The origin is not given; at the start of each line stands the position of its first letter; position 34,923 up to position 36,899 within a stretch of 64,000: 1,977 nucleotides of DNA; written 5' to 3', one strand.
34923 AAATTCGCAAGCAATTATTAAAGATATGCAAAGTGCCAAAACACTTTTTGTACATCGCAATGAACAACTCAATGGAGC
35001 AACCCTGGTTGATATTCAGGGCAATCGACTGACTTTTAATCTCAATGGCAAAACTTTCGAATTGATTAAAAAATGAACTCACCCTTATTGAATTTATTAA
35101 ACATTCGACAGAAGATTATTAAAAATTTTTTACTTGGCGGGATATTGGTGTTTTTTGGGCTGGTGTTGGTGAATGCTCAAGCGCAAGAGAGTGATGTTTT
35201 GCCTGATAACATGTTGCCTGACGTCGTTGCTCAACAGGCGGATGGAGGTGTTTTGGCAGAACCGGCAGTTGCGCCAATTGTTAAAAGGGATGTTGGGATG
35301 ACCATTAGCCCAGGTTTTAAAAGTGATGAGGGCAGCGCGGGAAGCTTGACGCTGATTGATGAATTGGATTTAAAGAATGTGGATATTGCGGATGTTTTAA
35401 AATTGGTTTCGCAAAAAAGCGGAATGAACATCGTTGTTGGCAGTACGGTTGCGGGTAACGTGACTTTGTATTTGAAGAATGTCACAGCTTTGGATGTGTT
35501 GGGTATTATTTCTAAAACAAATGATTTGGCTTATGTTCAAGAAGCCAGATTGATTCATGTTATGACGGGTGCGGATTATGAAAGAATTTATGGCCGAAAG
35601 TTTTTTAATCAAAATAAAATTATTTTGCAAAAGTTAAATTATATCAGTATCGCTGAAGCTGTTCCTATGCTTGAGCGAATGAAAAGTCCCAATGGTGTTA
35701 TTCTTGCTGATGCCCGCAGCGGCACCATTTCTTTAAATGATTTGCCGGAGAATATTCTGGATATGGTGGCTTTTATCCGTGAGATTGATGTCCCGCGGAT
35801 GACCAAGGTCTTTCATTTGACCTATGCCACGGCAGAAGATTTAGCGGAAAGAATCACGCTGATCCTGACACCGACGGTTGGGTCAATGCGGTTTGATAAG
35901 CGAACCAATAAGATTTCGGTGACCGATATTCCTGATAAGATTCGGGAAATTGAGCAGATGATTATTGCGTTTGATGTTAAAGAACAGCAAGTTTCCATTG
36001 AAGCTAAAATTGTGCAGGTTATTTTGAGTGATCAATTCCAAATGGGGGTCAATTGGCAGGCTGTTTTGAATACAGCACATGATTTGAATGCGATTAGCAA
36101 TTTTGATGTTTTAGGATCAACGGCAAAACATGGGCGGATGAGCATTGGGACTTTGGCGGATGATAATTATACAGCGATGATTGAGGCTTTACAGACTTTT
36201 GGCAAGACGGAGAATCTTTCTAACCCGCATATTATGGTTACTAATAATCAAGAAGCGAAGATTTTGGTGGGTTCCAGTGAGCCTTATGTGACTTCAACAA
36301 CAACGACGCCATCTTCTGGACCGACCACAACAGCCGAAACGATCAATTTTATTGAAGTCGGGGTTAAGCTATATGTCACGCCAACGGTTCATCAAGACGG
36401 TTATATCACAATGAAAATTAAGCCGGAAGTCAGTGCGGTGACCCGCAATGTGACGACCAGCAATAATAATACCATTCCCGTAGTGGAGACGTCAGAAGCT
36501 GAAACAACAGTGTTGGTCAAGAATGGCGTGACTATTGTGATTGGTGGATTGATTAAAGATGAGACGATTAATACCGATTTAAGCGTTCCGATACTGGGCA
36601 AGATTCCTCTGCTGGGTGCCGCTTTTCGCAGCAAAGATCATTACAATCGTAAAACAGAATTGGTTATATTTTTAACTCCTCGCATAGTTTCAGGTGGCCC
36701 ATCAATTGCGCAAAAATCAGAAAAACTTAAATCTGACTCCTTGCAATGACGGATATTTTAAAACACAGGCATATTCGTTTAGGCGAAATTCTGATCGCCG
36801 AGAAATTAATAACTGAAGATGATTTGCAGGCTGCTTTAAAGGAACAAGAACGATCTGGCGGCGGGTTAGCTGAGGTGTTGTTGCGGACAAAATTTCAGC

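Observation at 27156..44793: Two large secreted proteases placed back-to-back with a complete-looking T2SS/T4P-hybrid operon: candidate dedicated protease-export (attack/foraging) module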

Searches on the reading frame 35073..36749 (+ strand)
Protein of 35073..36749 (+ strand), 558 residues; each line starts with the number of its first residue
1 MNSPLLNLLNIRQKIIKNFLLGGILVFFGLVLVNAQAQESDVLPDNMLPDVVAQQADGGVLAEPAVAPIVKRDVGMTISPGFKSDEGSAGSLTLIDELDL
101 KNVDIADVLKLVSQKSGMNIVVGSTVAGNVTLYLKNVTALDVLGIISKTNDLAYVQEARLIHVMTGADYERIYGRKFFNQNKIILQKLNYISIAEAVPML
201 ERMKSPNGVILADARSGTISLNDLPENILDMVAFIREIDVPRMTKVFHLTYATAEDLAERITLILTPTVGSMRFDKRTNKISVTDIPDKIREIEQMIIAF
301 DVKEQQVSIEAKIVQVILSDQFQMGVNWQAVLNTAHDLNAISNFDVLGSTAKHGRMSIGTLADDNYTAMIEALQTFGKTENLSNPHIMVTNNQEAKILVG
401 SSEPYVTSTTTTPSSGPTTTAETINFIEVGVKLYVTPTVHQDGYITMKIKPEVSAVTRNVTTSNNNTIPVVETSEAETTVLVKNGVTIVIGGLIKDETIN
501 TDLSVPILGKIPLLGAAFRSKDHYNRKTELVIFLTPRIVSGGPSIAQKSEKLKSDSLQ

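Call 4: search_protein_families(library=pfam, proteins=[window:35073-36749:+], max_evalue=0.01)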
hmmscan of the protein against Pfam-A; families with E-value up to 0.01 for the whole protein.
window:35073-36749:+ (558 aa): 4 families
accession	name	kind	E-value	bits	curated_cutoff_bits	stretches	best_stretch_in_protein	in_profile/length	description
PF00263.26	Secretin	-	5.5e-50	169.7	27.5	1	372-539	1-168/169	Bacterial type II and III secretion system protein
PF03958.22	Secretin_N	-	8.7e-22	77.6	28.2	2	244-306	1-69/69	Bacterial type II/III secretion system short domain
PF21305.2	type_II_gspD_N0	-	1.9e-05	24.8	27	1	98-135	1-38/71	GspD-like, N0 domain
PF07660.19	STN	-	0.0025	18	28.4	0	118-157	1-43/52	Secretin and TonB N terminus short domain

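Call 6: search_protein_families(library=ncbifam, proteins=[window:35073-36749:+], max_evalue=0.01)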
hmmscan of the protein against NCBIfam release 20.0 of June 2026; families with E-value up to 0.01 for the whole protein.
window:35073-36749:+ (558 aa): 9 families
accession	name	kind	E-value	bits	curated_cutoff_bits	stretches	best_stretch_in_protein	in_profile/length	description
TIGR02517.1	type_II_gspD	equivalog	2.6e-74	250.8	351.35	2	275-543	306-594/600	type II secretion system secretin GspD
TIGR02515.1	IV_pilus_PilQ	subfamily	8e-74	249.1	284.35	3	355-540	249-428/428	type IV pilus secretin PilQ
TIGR02519.1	pilus_MshL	equivalog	5.2e-60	202.9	250.2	1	275-539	4-290/290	pilus (MSHA type) biogenesis protein MshL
NF010083.0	PRK13568.1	equivalog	1.7e-47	162.1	554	2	246-540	125-418/419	DNA uptake porin HofQ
TIGR02516.1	type_III_yscC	equivalog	1.7e-42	145.5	238.45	1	273-540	202-462/463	type III secretion system outer membrane ring subunit SctC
NF007851.2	PRK10560.1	exception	3.1e-42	144.8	598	2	238-540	113-410/412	DNA uptake porin HofQ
NF011873.0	PRK15346.1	equivalog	1e-23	83.8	524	1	274-526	240-481/499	EscC/YscC/HrcC family type III secretion system outer membrane ring protein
NF042912.1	Amuc_1098_fam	equivalog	6.8e-23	80.6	750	2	457-540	714-797/805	Amuc_1098 family type IV pilus outer membrane protein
TIGR02520.1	pilus_B_mal_scr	equivalog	5.3e-21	74.7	287.65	1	250-536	217-511/513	PilN family type IVB pilus formation outer membrane protein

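Call 9: find_encoding_contigs(protein=window:35073-36749:+, flank=10000, max_places=10)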
Protein window:35073-36749:+ (558 aa): 2 contigs read that carry it; 1 place shown.
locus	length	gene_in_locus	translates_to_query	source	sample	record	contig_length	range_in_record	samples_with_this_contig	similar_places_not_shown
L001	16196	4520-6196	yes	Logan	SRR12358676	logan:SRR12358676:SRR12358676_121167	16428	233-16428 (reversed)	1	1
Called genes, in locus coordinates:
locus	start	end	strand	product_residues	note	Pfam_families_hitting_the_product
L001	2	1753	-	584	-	?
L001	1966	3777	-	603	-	PF22148:Fervidolysin_NPro-like, PF00082:Peptidase_S8, PF00041:fn3 (weak), PF16656:Pur_ac_phosph_N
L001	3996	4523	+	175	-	-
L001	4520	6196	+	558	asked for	PF21305:type_II_gspD_N0 (weak), PF03958:Secretin_N, PF00263:Secretin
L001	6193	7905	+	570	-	PF05157:MshEN, PF00437:T2SSE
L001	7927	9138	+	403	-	PF28597:T2SSF_N, PF00482:T2SSF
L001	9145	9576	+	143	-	-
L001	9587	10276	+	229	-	PF07963:N_methyl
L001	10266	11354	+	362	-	PF21687:T2SSK_1st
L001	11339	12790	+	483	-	PF11104:PilM_2 (weak), PF05137:PilN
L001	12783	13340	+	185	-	PF04350:PilO, PF10741:T2SSM_b (weak)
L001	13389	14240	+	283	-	PF07661:MORN_2 (faint)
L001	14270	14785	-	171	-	PF17830:STI1-HOP_DP (faint)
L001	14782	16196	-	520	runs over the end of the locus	PF13231:PMT_2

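Call 10: find_homologous_proteins(query=window:35073-36749:+, max_evalue=1e-20)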
Query window:35073-36749:+ (558 aa): 1382 proteins with E <= 1e-20 among 8000 candidates; the best 120 are listed.
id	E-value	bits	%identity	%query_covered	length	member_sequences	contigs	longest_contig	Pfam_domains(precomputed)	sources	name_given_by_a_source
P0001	0.0e+0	1092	91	100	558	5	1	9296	PF03958.23,PF00263.27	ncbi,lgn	-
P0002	8.9e-249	844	83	83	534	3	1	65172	PF21305.3,PF03958.23,PF00263.27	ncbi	-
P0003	1.9e-247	840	83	83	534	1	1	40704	PF21305.3,PF03958.23,PF00263.27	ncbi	-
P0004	4.8e-246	835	78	90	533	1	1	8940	PF21305.3,PF03958.23,PF00263.27,PF07660.20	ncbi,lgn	-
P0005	1.1e-245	834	80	86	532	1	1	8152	PF21305.3,PF03958.23,PF00263.27,PF07660.20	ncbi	-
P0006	3.9e-243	826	74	95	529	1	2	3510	PF21305.3,PF03958.23,PF00263.27,PF07660.20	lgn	-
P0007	2.1e-242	823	80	84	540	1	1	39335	PF03958.23,PF00263.27,PF07660.20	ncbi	-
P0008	4.7e-241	819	75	92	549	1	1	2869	PF21305.3,PF03958.23,PF00263.27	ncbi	-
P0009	3.2e-239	813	74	94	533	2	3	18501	PF21305.3,PF03958.23,PF00263.27,PF07660.20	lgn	-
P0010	8.2e-238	808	80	83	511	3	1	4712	PF21305.3,PF03958.23,PF00263.27,PF07660.20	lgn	-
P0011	4.2e-236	803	77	87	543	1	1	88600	PF03958.23,PF00263.27,PF07660.20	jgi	-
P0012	5.3e-236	802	80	82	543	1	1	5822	PF03958.23,PF00263.27,PF07660.20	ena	-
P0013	1.1e-235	801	80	82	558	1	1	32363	PF03958.23,PF00263.27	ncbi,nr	ncbi:MAG: hypothetical protein IT395_05140 [Candidatus Omnitrophica bacterium]|nr:hypothetical prote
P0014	1.3e-223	761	74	83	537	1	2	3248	PF21305.3,PF03958.23,PF00263.27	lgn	-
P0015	4.2e-217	740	67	91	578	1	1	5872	PF03958.23,PF00263.27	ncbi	-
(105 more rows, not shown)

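Call 13: find_related_loci(query=A1, collection=genome_contigs, flank=10000)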
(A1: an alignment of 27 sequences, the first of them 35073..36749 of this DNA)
Query A1 (558 aa) in genome_contigs; peptide patterns used: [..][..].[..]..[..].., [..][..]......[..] (x = any residue, [..] = any of these).
599 stretches matched a pattern (row limit reached: there are more); 580 encode a relative of the query (tblastn E <= 1e-3); the best 80 are kept; 80 distinct loci.
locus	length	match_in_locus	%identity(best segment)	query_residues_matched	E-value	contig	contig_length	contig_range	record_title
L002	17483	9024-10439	83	87-558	0e+0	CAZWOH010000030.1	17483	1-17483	MAG TPA_asm: uncultured Planctomycetales bacterium isolate binchicken_co346_31 genome assembly, contig: NODE_743_length_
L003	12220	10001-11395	83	94-558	0e+0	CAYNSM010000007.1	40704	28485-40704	MAG TPA_asm: uncultured Planctomycetales bacterium isolate SRP278252_co1_54 genome assembly, contig: NODE_1374_length_40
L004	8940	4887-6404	78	55-558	0e+0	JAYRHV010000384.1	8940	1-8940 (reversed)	MAG: Candidatus Omnitrophota bacterium isolate SZ_szas25bin.37 k141_1608228, whole genome shotgun sequence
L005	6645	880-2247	66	91-546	0e+0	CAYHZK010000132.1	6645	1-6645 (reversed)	MAG TPA_asm: uncultured Planctomycetales bacterium isolate ERP119705_co15_651 genome assembly, contig: NODE_14645_length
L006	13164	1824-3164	62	95-541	0e+0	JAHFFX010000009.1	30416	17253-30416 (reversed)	MAG: Candidatus Omnitrophota bacterium isolate nzgw301 NODE_1105_length_30417_cov_2.840705, whole genome shotgun sequenc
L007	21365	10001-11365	62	95-548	0e+0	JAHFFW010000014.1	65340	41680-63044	MAG: Candidatus Omnitrophota bacterium isolate nzgw300 NODE_95_length_65341_cov_6.933257, whole genome shotgun sequence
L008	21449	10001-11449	60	74-558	5e-176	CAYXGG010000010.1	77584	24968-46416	MAG TPA_asm: uncultured Planctomycetales bacterium isolate SRP150892_co2_491 genome assembly, contig: NODE_283_length_77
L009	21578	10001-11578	52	17-541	6e-167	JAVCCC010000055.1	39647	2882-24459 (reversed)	MAG: Candidatus Aceula lacicola isolate MAG_3300035698_1100 Ga0374944_044221, whole genome shotgun sequence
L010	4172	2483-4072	50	11-541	1e-167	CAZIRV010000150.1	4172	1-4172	MAG TPA_asm: uncultured Planctomycetales bacterium isolate SRP128015_co1_466 genome assembly, contig: NODE_39675_length_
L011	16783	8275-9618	56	94-541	5e-159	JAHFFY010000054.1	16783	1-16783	MAG: Candidatus Omnitrophota bacterium isolate nzgw302 NODE_4768_length_16784_cov_4.155854, whole genome shotgun sequenc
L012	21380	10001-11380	57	95-554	7e-159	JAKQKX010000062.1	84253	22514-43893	MAG: Candidatus Omnitrophota bacterium isolate USDV_maxbin.135_sub k141_1052184, whole genome shotgun sequence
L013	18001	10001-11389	56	94-556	2e-158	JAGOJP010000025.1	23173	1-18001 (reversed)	MAG: Candidatus Omnitrophota bacterium isolate Go_SlDig_bin_317 Go_SlDig_6179_length_23173_cov_4.415213, whole genome sh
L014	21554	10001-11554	51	25-541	4e-157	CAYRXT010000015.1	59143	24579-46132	MAG TPA_asm: uncultured Planctomycetales bacterium isolate SRP141376_co4_105 genome assembly, contig: NODE_930_length_59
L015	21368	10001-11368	54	86-541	7e-156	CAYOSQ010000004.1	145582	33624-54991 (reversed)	MAG TPA_asm: uncultured Planctomycetia bacterium isolate SRP077602_co2_125 genome assembly, contig: NODE_105_length_1455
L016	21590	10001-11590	51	9-541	2e-155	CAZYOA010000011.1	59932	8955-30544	MAG TPA_asm: uncultured Planctomycetales bacterium isolate binchicken_co181_631 genome assembly, contig: NODE_513_length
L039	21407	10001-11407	52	90-551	7e-145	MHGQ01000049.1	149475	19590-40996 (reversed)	MAG: Omnitrophica WOR_2 bacterium RIFCSPHIGHO2_02_FULL_50_17 rifcsphigho2_02_scaffold_360, whole genome shotgun sequence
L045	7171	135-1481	50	94-541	3e-142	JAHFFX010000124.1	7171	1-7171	MAG: Candidatus Omnitrophota bacterium isolate nzgw301 NODE_30493_length_7172_cov_3.310311, whole genome shotgun sequenc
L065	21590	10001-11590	43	24-549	7e-122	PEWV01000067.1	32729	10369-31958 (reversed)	MAG: Candidatus Omnitrophica bacterium CG07_land_8_20_14_0_80_42_15 CG07_land_8_20_14_0.80_scaffold_301_c, whole genome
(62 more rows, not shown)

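Call 33: search_protein_families(library=pfam, alignment_id=A3, max_evalue=0.00001)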
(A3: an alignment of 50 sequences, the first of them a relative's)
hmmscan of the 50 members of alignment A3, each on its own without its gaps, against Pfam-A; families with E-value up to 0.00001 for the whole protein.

A. member 1, L009:11618-12640:+ (340 aa): 1 family
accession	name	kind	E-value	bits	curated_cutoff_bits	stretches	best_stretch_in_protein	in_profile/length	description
PF01520.23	Amidase_3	-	5.4e-54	183.3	27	1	124-335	1-172/174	N-acetylmuramoyl-L-alanine amidase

B. families by the number of members that match (of 50 scanned): 133 families (the first 25 are shown)
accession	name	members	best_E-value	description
PF02518.31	HATPase_c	7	2.6e-32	Histidine kinase-, DNA gyrase B-, and HSP90-like ATPase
PF00512.31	HisKA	7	6.8e-17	His Kinase A (phospho-acceptor) domain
PF00672.30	HAMP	6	7e-13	HAMP domain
PF02743.24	dCache_1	4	7.3e-16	Cache domain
PF00072.30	Response_reg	3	4.8e-32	Response regulator receiver domain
PF18911.6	PKD_4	3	1.2e-30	PKD domain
PF00801.26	PKD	3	1.6e-22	PKD domain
PF00989.32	PAS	3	2.1e-19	PAS fold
PF13426.13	PAS_9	3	8.1e-19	PAS domain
PF05593.20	RHS_repeat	2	1.9e-87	RHS Repeat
PF02463.25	SMC_N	2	2.3e-66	RecF/RecN/SMC N terminal domain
PF09822.16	ABC_transp_aux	2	3.4e-27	ABC-type uncharacterized transport system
PF00515.34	TPR_1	2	1.5e-16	Tetratricopeptide repeat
PF08448.16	PAS_4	2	3.2e-16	PAS fold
PF07719.23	TPR_2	2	6.3e-15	Tetratricopeptide repeat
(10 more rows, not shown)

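Call 48: search_protein_families(library=ncbifam, proteins=[L009:3098-3535:+, L005:5412-5858:+, L005:5855-6343:+, L039:3325-3840:+, L009:3974-4411:+], max_evalue=0.001)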
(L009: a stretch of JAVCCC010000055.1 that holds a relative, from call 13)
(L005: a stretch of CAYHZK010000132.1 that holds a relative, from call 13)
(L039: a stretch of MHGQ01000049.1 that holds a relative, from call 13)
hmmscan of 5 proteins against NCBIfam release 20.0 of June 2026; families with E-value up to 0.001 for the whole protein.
L009:3098-3535:+ (145 aa): 8 families
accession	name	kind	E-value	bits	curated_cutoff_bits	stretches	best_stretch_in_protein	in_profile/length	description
TIGR01710.1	typeII_sec_gspG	equivalog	9e-46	155.2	88.85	1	6-139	1-133/134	type II secretion system major pseudopilin GspG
NF040999.1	pilin_ComGC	equivalog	1.5e-11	44.3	75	1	6-70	2-65/84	competence type IV pilus major pilin ComGC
TIGR01708.2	typeII_sec_gspH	equivalog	3.5e-10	40.1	80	1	6-63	2-59/169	type II secretion system minor pseudopilin GspH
NF041775.1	typeIV_PilA_Myxo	equivalog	1.2e-07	31.9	400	1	4-50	9-55/214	type IV pilin protein PilA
NF007862.0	PRK10574.1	equivalog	7.4e-07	29.4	138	1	3-80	2-78/145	prepilin peptidase-dependent pilin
TIGR02532.1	IV_pilin_GFxxxE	domain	8.8e-07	28.5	16.3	1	5-27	1-23/24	prepilin-type N-terminal cleavage/methylation domain-containing protein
NF041013.1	T4P_ComGE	equivalog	5.4e-05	23.2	49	1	4-63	2-61/83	competence type IV pilus minor pilin ComGE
TIGR02596.1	TIGR02596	subfamily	0.00048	20.3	70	1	8-47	1-40/196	Verru_Chthon cassette protein D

L005:5412-5858:+ (148 aa): 9 families
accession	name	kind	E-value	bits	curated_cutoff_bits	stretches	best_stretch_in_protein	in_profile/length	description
TIGR01710.1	typeII_sec_gspG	equivalog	2.3e-40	137.8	88.85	1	7-140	1-133/134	type II secretion system major pseudopilin GspG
TIGR01708.2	typeII_sec_gspH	equivalog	6.2e-10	39.3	80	1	6-57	1-52/169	type II secretion system minor pseudopilin GspH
NF040999.1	pilin_ComGC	equivalog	4.4e-09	36.4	75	1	6-70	1-64/84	competence type IV pilus major pilin ComGC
TIGR02532.1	IV_pilin_GFxxxE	domain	4.8e-06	26.2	16.3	1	6-28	1-23/24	prepilin-type N-terminal cleavage/methylation domain-containing protein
NF007862.0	PRK10574.1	equivalog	7.8e-06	26.1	138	1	4-73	2-70/145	prepilin peptidase-dependent pilin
NF041013.1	T4P_ComGE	equivalog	7.8e-05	22.7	49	1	5-34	2-31/83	competence type IV pilus minor pilin ComGE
NF041775.1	typeIV_PilA_Myxo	equivalog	0.00022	21.2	400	1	5-41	9-45/214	type IV pilin protein PilA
NF040982.1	ComGD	equivalog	0.00029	21.3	70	1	6-30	1-25/139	competence type IV pilus minor pilin ComGD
NF007800.0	PRK10506.1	equivalog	0.00071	19.4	158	1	3-28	5-30/163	prepilin peptidase-dependent protein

L005:5855-6343:+ (162 aa): 9 families
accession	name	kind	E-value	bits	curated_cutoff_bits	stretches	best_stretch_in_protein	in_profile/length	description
NF040982.1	ComGD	equivalog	5.4e-10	39.8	70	1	9-85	2-78/139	competence type IV pilus minor pilin ComGD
NF047827.1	T3SSXpsH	equivalog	1.4e-09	37.9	160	1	11-91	3-80/145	type II secretion system protein XpsH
TIGR01708.2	typeII_sec_gspH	equivalog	1.2e-08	35.1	80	1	11-77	4-70/169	type II secretion system minor pseudopilin GspH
NF007800.0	PRK10506.1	equivalog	4.2e-06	26.7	158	1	5-89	5-89/163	prepilin peptidase-dependent protein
NF041013.1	T4P_ComGE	equivalog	7.2e-06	26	49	1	7-66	2-61/83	competence type IV pilus minor pilin ComGE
NF007862.0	PRK10574.1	equivalog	3.5e-05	23.9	138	1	6-50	2-46/145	prepilin peptidase-dependent pilin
TIGR02532.1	IV_pilin_GFxxxE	domain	7e-05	22.5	16.3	1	9-30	2-23/24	prepilin-type N-terminal cleavage/methylation domain-containing protein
NF040999.1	pilin_ComGC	equivalog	8.6e-05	22.7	75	1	9-44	2-37/84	competence type IV pilus major pilin ComGC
TIGR01710.1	typeII_sec_gspG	equivalog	0.00039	20.5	88.85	1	10-53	2-45/134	type II secretion system major pseudopilin GspG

L039:3325-3840:+ (171 aa): 7 families
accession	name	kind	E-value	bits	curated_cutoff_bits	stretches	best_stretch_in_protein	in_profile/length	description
NF040982.1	ComGD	equivalog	2.5e-10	40.9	70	1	20-94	3-77/139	competence type IV pilus minor pilin ComGD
TIGR01708.2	typeII_sec_gspH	equivalog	1.2e-09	38.4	80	1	20-100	3-81/169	type II secretion system minor pseudopilin GspH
TIGR02596.1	TIGR02596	subfamily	0.00039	20.6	70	1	21-82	1-62/196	Verru_Chthon cassette protein D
TIGR01710.1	typeII_sec_gspG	equivalog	0.00039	20.5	88.85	1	20-63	2-45/134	type II secretion system major pseudopilin GspG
NF007800.0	PRK10506.1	equivalog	0.00069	19.5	158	0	20-92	10-82/163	prepilin peptidase-dependent protein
NF047827.1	T3SSXpsH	equivalog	0.00083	19.2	160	0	20-91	2-73/145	type II secretion system protein XpsH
NF041013.1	T4P_ComGE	equivalog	0.00091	19.3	49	0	20-76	5-61/83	competence type IV pilus minor pilin ComGE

L009:3974-4411:+ (145 aa): 0 families
